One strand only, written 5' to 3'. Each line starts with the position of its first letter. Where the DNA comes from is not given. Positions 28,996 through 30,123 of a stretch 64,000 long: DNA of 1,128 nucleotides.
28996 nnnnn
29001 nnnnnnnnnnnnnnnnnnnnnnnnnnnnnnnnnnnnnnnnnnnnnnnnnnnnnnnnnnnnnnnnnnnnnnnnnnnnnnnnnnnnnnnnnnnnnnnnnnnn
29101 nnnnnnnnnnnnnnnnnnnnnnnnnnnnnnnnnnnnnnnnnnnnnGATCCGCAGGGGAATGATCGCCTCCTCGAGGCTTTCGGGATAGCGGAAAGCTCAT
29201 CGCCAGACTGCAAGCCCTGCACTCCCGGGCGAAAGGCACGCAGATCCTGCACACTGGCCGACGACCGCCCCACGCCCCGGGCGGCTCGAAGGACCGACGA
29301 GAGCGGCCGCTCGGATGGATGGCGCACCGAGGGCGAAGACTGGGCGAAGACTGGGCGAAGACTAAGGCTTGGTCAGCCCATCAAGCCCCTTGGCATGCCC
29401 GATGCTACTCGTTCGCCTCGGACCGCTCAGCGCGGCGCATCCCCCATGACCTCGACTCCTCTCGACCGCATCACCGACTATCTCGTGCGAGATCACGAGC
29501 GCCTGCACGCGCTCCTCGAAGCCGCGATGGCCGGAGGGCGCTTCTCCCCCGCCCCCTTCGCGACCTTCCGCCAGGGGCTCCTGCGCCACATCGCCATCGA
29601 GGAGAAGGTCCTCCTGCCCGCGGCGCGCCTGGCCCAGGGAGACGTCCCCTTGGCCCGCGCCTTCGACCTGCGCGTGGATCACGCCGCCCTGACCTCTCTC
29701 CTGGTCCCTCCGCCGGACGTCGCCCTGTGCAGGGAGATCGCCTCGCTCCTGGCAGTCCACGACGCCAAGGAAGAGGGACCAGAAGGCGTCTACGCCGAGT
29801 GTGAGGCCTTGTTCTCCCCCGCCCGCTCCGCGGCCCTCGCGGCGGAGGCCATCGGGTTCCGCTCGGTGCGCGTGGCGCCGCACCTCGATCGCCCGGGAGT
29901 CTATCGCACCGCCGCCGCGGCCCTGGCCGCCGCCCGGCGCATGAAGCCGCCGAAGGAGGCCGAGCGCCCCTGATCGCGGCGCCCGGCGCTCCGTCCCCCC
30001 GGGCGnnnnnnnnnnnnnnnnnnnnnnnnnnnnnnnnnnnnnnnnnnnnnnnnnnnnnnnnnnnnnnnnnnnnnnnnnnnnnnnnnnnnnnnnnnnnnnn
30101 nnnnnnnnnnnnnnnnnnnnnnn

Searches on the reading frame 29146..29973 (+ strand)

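Call 27: search_protein_families(library=pfam, proteins=[window:29146-29973:+], max_evalue=0.001)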
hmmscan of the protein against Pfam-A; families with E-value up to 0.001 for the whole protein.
window:29146-29973:+ (275 aa): 1 family
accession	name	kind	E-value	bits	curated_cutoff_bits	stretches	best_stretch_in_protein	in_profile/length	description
PF01814.28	Hemerythrin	-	0.0003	21.7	25.3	0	109-183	2-82/127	Hemerythrin HHE cation binding domain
